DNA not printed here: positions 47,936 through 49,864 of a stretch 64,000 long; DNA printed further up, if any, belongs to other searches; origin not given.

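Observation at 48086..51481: Full-length NamH-like hydroxylase in a diderm genome, divergent from a GT-C glycosyltransferase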

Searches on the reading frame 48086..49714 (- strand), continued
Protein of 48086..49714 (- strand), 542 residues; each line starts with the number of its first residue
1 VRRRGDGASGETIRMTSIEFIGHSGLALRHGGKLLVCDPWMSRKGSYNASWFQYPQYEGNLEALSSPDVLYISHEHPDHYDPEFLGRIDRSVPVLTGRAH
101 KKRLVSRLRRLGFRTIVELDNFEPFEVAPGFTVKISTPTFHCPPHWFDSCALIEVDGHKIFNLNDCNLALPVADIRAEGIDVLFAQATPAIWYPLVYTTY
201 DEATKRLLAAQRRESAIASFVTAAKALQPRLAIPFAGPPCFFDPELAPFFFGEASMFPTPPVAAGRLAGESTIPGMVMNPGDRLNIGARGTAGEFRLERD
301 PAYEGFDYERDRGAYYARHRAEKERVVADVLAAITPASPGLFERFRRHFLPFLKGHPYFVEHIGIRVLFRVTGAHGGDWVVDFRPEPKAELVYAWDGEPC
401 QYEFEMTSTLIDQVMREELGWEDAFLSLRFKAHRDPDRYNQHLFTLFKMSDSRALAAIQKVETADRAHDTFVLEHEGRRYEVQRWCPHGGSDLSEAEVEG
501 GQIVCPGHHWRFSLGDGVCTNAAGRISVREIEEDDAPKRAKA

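Call 53: find_related_loci(query=A3, collection=genome_contigs, flank=5000)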
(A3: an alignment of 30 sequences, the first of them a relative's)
Query A3 (528 aa) in genome_contigs; peptide patterns used: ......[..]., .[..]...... (x = any residue, [..] = any of these).
24 stretches matched a pattern; 12 encode a relative of the query (tblastn E <= 1e-3); 12 distinct loci.
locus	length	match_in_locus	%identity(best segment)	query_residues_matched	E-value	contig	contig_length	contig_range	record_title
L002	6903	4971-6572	79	1-528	0e+0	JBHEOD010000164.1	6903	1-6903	MAG: Candidatus Binatia bacterium isolate S6_bin.16.strict S6_NODE_164, whole genome shotgun sequence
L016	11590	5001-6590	79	1-528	0e+0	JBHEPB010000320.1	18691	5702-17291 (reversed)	MAG: Candidatus Binatia bacterium isolate S6_bin.61.orig S6_k141_232736, whole genome shotgun sequence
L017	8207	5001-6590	78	1-528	0e+0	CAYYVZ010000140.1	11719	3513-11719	MAG TPA_asm: uncultured Myxococcales bacterium isolate binchicken_co105_106 genome assembly, contig: NODE_7005_length_11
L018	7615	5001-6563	80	1-521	0e+0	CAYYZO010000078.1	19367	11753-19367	MAG TPA_asm: uncultured Myxococcales bacterium isolate SRP287453_co1_193 genome assembly, contig: NODE_5009_length_19367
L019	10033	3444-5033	71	1-528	0e+0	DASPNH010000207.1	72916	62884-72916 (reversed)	MAG TPA_asm: Candidatus Binatia bacterium isolate SMAG_U12116 k141_25888, whole genome shotgun sequence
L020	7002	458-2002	58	1-515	0e+0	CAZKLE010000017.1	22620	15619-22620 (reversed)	MAG TPA_asm: uncultured Myxococcales bacterium isolate binchicken_co253_39 genome assembly, contig: NODE_1171_length_226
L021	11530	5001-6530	58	1-512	0e+0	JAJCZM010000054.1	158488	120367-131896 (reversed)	MAG: Deltaproteobacteria bacterium isolate OFTM64 OFTM64_53, whole genome shotgun sequence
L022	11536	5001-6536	57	4-517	0e+0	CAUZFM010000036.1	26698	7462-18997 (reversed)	MAG: uncultured Candidatus Binatia bacterium isolate CB21_323.63 genome assembly, contig: Ga0302123_10000648, whole geno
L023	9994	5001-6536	56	4-517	0e+0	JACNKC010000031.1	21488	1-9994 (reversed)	MAG: Proteobacteria bacterium isolate NIOZ-UU50 NIOZ-UU_NODE_2945_length_21488_cov_10.319, whole genome shotgun sequence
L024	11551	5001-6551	58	1-518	0e+0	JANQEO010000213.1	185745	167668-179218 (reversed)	MAG: Candidatus Binatia bacterium isolate PL23a_bin.3 k99_1141087, whole genome shotgun sequence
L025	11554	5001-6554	55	1-517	0e+0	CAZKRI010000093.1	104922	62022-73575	MAG TPA_asm: uncultured Myxococcales bacterium isolate binchicken_co165_396 genome assembly, contig: k141_1085592, whole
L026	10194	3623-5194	55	4-526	0e+0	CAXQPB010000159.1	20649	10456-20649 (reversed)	MAG: Nitrosopumilus sp. isolate 3um_A1Z0725_1.78 genome assembly, contig: k127_381550, whole genome shotgun sequence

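Call 61: find_encoding_contigs(protein=P0082, flank=7000, max_places=1)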
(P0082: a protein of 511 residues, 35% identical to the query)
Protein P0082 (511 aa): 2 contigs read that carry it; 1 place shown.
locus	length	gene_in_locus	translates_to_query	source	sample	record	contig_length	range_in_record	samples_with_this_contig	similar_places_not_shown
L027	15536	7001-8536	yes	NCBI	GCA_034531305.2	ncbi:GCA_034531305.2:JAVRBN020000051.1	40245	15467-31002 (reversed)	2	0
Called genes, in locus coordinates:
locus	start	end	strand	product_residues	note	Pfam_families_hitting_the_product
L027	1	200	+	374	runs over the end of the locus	PF02518:HATPase_c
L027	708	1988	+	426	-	PF03721:UDPG_MGDP_dh_N, PF00984:UDPG_MGDP_dh, PF03720:UDPG_MGDP_dh_C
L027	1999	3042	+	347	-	PF01073:3Beta_HSD, PF01370:Epimerase, PF02719:Polysacc_synt_2, PF04321:RmlD_sub_bind, PF07993:NAD_binding_4 (faint), PF13460:NAD_binding_10, PF16363:GDP_Man_Dehyd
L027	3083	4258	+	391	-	PF13439:Glyco_transf_4, PF13477:Glyco_trans_4_2, PF13579:Glyco_trans_4_4, PF00534:Glycos_transf_1, PF13692:Glyco_trans_1_4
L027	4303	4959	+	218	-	PF02397:Bac_transf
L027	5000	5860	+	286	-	-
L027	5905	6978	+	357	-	-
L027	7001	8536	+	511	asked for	PF12706:Lactamase_B_2 (weak), PF25451:SCP2_Rv3818 (weak), PF00355:Rieske (weak)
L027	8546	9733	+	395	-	PF01041:DegT_DnrJ_EryC1, PF01212:Beta_elim_lyase (faint)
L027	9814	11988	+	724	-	PF13807:GNVR (weak), PF13614:AAA_31, PF01656:CbiA (weak), PF10609:ParA (weak)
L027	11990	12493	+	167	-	-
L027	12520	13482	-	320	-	PF00892:EamA, PF16913:PUNUT (faint), PF00892:EamA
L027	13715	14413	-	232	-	PF20530:DUF6745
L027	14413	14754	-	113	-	-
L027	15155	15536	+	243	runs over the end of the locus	PF05685:Uma2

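Call 62: find_encoding_contigs(protein=P0101, flank=7000, max_places=1)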
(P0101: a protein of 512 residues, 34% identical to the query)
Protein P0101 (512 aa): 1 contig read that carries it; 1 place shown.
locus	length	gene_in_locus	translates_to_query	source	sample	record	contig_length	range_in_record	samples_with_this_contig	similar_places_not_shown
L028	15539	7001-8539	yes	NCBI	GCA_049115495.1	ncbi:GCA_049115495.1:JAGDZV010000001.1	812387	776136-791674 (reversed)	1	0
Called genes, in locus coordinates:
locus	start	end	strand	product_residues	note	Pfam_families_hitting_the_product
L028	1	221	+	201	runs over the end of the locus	PF02397:Bac_transf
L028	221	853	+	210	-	PF17836:PglD_N, PF00132:Hexapep (weak), PF25087:GMPPB_C, PF00132:Hexapep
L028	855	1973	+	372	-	PF08392:FAE1_CUT1_RppA (weak), PF08545:ACP_syn_III, PF08541:ACP_syn_III_C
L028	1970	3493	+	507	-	PF00501:AMP-binding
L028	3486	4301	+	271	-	PF13673:Acetyltransf_10, PF00583:Acetyltransf_1, PF13508:Acetyltransf_7, PF08445:FR47 (weak), PF14542:Acetyltransf_CG (weak)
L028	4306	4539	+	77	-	PF00550:PP-binding (weak)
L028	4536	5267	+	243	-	PF00106:adh_short, PF13561:adh_short_C2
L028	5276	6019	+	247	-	PF00106:adh_short, PF01370:Epimerase, PF08659:KR, PF13460:NAD_binding_10 (weak), PF13561:adh_short_C2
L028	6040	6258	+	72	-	PF00550:PP-binding (weak)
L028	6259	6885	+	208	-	PF00753:Lactamase_B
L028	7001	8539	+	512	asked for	PF13483:Lactamase_B_3 (weak), PF12706:Lactamase_B_2 (weak), PF25451:SCP2_Rv3818 (weak), PF00355:Rieske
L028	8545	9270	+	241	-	PF02698:DUF218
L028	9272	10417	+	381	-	PF01041:DegT_DnrJ_EryC1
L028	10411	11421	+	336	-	PF01408:GFO_IDH_MocA, PF02894:GFO_IDH_MocA_C, PF22685:Gal80p_C-like (faint), PF22725:GFO_IDH_MocA_C3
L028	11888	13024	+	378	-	PF00155:Aminotran_1_2, PF00266:Aminotran_5 (weak), PF01041:DegT_DnrJ_EryC1, PF01212:Beta_elim_lyase (weak)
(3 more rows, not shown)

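Call 63: find_encoding_contigs(protein=P0073, flank=7000, max_places=1)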
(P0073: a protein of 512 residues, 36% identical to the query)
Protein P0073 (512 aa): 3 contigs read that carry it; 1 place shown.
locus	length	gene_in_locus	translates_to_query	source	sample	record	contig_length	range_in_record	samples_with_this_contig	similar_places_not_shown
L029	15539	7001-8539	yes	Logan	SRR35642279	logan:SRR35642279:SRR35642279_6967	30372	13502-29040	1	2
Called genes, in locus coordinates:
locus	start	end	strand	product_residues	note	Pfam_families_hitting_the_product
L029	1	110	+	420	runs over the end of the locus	PF20706:GT4-conflict, PF00534:Glycos_transf_1, PF13692:Glyco_trans_1_4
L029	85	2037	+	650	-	PF13522:GATase_6, PF13537:GATase_7, PF00733:Asn_synthase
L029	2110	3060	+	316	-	PF01073:3Beta_HSD, PF01370:Epimerase, PF02719:Polysacc_synt_2, PF04321:RmlD_sub_bind, PF07993:NAD_binding_4, PF13460:NAD_binding_10 (faint), PF16363:GDP_Man_Dehyd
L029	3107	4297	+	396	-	PF13477:Glyco_trans_4_2 (weak), PF13439:Glyco_transf_4, PF13579:Glyco_trans_4_4 (weak), PF00534:Glycos_transf_1, PF13692:Glyco_trans_1_4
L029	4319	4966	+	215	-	PF02397:Bac_transf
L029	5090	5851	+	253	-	PF02811:PHP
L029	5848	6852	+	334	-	PF21360:PylC-like_N, PF02655:ATP-grasp_3, PF08443:RimK (weak), PF13535:ATP-grasp_4 (weak), PF15632:ATPgrasp_Ter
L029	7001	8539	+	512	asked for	PF12706:Lactamase_B_2 (weak), PF25451:SCP2_Rv3818 (weak), PF00355:Rieske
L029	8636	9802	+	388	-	PF01041:DegT_DnrJ_EryC1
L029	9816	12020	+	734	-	PF02706:Wzz (weak), PF13807:GNVR (weak), PF09140:MipZ (faint), PF10609:ParA, PF13614:AAA_31, PF01656:CbiA (weak)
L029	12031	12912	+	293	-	PF00639:Rotamase (weak)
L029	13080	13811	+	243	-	PF20582:UPF0758_N, PF00633:HHH (faint), PF04002:RadC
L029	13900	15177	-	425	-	PF13649:Methyltransf_25 (weak)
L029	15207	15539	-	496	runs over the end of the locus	PF13522:GATase_6, PF13537:GATase_7, PF12481:DUF3700 (weak), PF02540:NAD_synthase (weak), PF00733:Asn_synthase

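Call 64: find_encoding_contigs(protein=P0063, flank=7000, max_places=1)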
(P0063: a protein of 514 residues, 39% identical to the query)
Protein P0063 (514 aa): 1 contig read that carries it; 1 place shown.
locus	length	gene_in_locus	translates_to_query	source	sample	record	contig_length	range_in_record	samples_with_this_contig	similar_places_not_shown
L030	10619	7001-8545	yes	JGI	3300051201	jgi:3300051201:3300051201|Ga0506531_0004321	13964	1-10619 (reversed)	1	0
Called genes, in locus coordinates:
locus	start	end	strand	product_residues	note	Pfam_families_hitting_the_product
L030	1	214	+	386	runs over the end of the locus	PF00733:Asn_synthase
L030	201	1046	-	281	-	-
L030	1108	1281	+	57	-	-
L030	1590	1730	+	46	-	-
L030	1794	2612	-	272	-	PF01061:ABC2_membrane, PF12698:ABC2_membrane_3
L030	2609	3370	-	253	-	PF00005:ABC_tran, PF13304:AAA_21 (weak)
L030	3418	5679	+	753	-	PF14907:NTP_transf_5, PF13439:Glyco_transf_4, PF20706:GT4-conflict, PF00534:Glycos_transf_1, PF13692:Glyco_trans_1_4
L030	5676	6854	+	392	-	PF13477:Glyco_trans_4_2, PF13439:Glyco_transf_4, PF13579:Glyco_trans_4_4, PF20706:GT4-conflict, PF00534:Glycos_transf_1, PF13692:Glyco_trans_1_4, PF13524:Glyco_trans_1_2 (weak)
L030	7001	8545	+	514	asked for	PF13483:Lactamase_B_3 (weak), PF12706:Lactamase_B_2, PF25451:SCP2_Rv3818 (weak), PF00355:Rieske (weak)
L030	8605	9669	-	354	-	PF13480:Acetyltransf_6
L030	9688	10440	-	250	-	PF00551:Formyl_trans_N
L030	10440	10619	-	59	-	?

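Call 65: find_encoding_contigs(protein=P0128, flank=7000, max_places=1)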
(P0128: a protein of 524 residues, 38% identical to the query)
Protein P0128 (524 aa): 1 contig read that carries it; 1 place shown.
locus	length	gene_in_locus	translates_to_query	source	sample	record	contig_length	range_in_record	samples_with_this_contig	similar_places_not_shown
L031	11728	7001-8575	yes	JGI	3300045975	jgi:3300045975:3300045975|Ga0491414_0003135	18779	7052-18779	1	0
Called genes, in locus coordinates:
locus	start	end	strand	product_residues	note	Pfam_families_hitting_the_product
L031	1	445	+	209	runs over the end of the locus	PF04367:DUF502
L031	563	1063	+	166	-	PF08369:PCP_red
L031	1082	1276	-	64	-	-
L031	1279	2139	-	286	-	-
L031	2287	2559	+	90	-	PF00216:Bac_DNA_binding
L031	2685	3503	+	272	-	PF00768:Peptidase_S11, PF13354:Beta-lactamase2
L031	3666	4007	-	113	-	-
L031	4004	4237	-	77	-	-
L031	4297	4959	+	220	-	PF00702:Hydrolase, PF13419:HAD_2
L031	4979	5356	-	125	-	-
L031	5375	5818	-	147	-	-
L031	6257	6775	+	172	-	PF03243:MerB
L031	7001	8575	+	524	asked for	PF13483:Lactamase_B_3 (faint), PF12706:Lactamase_B_2 (weak), PF25451:SCP2_Rv3818 (weak), PF00355:Rieske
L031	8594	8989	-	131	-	PF00072:Response_reg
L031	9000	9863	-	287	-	PF19413:YaiO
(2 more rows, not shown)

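Call 78: search_protein_families(library=pfam, proteins=[P0204, P0202, P0209, P0218, P0142, P0161, P0156, P0128], max_evalue=0.001)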
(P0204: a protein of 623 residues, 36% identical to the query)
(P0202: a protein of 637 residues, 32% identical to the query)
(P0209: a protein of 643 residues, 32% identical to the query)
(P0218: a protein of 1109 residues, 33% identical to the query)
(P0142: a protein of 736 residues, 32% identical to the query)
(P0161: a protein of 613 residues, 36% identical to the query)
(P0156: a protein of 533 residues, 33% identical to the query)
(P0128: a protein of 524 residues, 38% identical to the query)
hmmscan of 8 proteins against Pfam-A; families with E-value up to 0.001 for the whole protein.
P0204 (623 aa): 5 families
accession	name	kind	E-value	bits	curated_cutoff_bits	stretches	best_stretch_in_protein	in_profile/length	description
PF13302.13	Acetyltransf_3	-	5.7e-21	76.1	25.4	1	2-139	2-137/138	Acetyltransferase (GNAT) domain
PF00583.31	Acetyltransf_1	-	9.7e-16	58.5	20.7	1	35-139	12-116/116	Acetyltransferase (GNAT) family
PF13508.13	Acetyltransf_7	-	1e-08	35.9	27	1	55-139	3-82/84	Acetyltransferase (GNAT) domain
PF00355.32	Rieske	-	4.4e-08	33.4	20.3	1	573-612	39-77/88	Rieske [2Fe-2S] domain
PF13483.12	Lactamase_B_3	-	6.5e-07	29.9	24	1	161-304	1-113/160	Beta-lactamase superfamily domain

P0202 (637 aa): 7 families
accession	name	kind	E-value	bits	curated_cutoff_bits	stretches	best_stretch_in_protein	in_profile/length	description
PF00583.31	Acetyltransf_1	-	1.5e-12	48.2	20.7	1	43-139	23-116/116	Acetyltransferase (GNAT) family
PF13483.12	Lactamase_B_3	-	1.1e-10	42.2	24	1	163-290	1-91/160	Beta-lactamase superfamily domain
PF13302.13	Acetyltransf_3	-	8.8e-10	39.9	25.4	1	43-140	36-138/138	Acetyltransferase (GNAT) domain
PF00355.32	Rieske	-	1.5e-08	34.9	20.3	1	586-624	40-77/88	Rieske [2Fe-2S] domain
PF13508.13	Acetyltransf_7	-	3.8e-08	34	27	1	59-141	5-84/84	Acetyltransferase (GNAT) domain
PF13673.13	Acetyltransf_10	-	3.1e-06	27.6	23.6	1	48-144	22-112/128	Acetyltransferase (GNAT) domain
PF08445.16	FR47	-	0.0002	21.7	22.1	1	88-142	29-80/86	FR47-like protein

P0209 (643 aa): 2 families
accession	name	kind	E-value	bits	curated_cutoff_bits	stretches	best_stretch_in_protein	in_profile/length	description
PF00355.32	Rieske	-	1.8e-07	31.4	20.3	1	591-630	39-77/88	Rieske [2Fe-2S] domain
PF13483.12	Lactamase_B_3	-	0.00057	20.3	24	1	105-187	1-62/160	Beta-lactamase superfamily domain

P0218 (1109 aa): 5 families
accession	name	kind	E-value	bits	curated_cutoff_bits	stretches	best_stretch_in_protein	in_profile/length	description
PF13302.13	Acetyltransf_3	-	4.5e-11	44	25.4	1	19-140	14-138/138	Acetyltransferase (GNAT) domain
PF00583.31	Acetyltransf_1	-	5.3e-11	43.3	20.7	1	41-139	21-116/116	Acetyltransferase (GNAT) family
PF13483.12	Lactamase_B_3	-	3.1e-09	37.5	24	1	163-277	1-78/160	Beta-lactamase superfamily domain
PF00355.32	Rieske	-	1.6e-08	34.7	20.3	1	577-617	39-78/88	Rieske [2Fe-2S] domain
PF13508.13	Acetyltransf_7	-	0.00056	20.7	27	0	60-140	6-83/84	Acetyltransferase (GNAT) domain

P0142 (736 aa): 4 families
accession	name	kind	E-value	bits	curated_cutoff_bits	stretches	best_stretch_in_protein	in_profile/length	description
PF25451.1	SCP2_Rv3818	-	7.7e-11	42.7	28.2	1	550-661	3-109/119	Rv3818-like, SCP2-like domain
PF00355.32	Rieske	-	1.3e-09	38.2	20.3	1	680-725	28-74/88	Rieske [2Fe-2S] domain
PF12706.13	Lactamase_B_2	-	4.1e-09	36.8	27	1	248-379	3-145/200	Beta-lactamase superfamily domain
PF13483.12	Lactamase_B_3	-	4.3e-08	33.7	24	1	231-301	2-57/160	Beta-lactamase superfamily domain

P0161 (613 aa): 2 families
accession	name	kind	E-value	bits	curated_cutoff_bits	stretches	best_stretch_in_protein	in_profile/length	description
PF00355.32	Rieske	-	1.6e-08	34.8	20.3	1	471-525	23-78/88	Rieske [2Fe-2S] domain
PF13483.12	Lactamase_B_3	-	0.00034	21.1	24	1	27-127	1-58/160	Beta-lactamase superfamily domain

P0156 (533 aa): 3 families
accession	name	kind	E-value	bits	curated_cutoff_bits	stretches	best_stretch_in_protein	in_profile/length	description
PF00355.32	Rieske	-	2e-06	28.1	20.3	1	470-515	41-83/88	Rieske [2Fe-2S] domain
PF13483.12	Lactamase_B_3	-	1.5e-05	25.5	24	1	2-128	1-85/160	Beta-lactamase superfamily domain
PF25451.1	SCP2_Rv3818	-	7.3e-05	23.4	28.2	1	329-432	7-102/119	Rv3818-like, SCP2-like domain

P0128 (524 aa): 4 families
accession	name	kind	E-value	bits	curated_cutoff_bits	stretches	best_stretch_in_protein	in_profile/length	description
PF00355.32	Rieske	-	1.3e-09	38.2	20.3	1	460-509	31-79/88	Rieske [2Fe-2S] domain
PF12706.13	Lactamase_B_2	-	1.7e-06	28.2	27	1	25-174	3-160/200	Beta-lactamase superfamily domain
PF25451.1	SCP2_Rv3818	-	2e-06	28.5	28.2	1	334-447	6-116/119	Rv3818-like, SCP2-like domain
PF13483.12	Lactamase_B_3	-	1.2e-05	25.8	24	1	9-160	3-119/160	Beta-lactamase superfamily domain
